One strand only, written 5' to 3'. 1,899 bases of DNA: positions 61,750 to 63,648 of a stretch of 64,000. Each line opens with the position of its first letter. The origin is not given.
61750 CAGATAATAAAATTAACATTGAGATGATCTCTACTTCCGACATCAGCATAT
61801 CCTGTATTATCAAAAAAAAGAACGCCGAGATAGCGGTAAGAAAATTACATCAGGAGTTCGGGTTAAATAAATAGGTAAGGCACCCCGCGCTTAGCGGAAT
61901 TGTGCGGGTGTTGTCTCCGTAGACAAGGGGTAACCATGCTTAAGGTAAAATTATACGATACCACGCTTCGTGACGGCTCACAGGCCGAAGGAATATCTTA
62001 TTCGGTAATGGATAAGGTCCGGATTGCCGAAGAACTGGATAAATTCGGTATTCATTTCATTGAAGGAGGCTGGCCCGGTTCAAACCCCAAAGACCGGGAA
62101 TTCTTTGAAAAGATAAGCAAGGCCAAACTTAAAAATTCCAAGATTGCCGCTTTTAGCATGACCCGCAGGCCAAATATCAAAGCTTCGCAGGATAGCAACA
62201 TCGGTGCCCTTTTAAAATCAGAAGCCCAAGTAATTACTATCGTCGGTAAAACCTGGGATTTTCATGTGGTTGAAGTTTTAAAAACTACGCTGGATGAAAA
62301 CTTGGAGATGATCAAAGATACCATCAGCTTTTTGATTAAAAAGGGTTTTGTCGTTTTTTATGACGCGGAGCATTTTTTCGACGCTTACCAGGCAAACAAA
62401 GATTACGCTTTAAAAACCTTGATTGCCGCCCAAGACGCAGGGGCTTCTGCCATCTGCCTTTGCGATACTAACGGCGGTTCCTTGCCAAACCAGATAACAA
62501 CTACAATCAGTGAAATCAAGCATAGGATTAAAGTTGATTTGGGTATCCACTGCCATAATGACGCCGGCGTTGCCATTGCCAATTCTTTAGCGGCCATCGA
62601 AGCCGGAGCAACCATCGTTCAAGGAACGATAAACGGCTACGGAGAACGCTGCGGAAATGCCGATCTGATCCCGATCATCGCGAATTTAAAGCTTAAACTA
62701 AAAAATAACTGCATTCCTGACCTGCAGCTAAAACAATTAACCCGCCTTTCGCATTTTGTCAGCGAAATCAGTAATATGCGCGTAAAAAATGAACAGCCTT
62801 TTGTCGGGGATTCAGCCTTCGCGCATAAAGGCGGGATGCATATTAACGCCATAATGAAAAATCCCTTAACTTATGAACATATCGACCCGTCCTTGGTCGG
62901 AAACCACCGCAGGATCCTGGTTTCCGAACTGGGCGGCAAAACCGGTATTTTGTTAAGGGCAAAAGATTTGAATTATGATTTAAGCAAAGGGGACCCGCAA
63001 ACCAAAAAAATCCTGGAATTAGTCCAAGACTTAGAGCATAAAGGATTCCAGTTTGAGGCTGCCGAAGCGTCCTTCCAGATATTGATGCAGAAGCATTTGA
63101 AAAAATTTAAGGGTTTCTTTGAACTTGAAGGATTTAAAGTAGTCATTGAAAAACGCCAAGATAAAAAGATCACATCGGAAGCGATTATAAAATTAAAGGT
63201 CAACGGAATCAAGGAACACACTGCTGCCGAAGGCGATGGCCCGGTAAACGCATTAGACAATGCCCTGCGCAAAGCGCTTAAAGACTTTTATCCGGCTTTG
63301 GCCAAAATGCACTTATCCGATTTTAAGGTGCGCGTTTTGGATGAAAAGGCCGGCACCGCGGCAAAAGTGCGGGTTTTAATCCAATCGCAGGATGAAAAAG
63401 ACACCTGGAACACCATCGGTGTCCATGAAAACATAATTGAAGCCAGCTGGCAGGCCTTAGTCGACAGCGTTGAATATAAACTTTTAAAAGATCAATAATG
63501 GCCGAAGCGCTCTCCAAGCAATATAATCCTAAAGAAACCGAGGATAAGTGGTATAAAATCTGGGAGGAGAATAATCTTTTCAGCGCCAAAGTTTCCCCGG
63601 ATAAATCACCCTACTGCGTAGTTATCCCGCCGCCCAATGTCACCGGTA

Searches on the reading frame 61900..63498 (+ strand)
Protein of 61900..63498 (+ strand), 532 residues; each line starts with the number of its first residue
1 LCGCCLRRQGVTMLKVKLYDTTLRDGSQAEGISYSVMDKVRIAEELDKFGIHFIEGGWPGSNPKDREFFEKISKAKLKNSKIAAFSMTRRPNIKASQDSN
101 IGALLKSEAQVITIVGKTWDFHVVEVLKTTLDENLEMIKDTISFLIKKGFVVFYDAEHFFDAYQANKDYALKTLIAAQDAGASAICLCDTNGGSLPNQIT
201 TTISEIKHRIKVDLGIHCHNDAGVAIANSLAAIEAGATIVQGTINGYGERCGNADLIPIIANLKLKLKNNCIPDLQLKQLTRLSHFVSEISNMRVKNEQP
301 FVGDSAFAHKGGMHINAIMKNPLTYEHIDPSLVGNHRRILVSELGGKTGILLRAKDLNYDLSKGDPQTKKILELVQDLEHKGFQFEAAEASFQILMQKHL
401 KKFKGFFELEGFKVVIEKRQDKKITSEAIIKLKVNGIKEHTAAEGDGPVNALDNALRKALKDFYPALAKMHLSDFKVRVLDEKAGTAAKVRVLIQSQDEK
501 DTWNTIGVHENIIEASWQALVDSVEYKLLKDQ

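Call 26: search_protein_families(library=pfam, proteins=[window:61900-63498:+], max_evalue=0.00001)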
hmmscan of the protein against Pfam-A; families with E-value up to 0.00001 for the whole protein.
window:61900-63498:+ (532 aa): 3 families
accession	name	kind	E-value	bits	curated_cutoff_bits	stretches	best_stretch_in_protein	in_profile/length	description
PF00682.25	HMGL-like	-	4.4e-53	180.8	29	1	15-287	1-260/260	HMGL-like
PF08502.15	LeuA_dimer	-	2.8e-29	102.1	24.9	1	387-527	2-130/131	LeuA allosteric (dimerisation) domain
PF22617.1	HCS_D2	-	9.8e-17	61.6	27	1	302-379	2-78/82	Homocitrate synthase post-HMGL domain-like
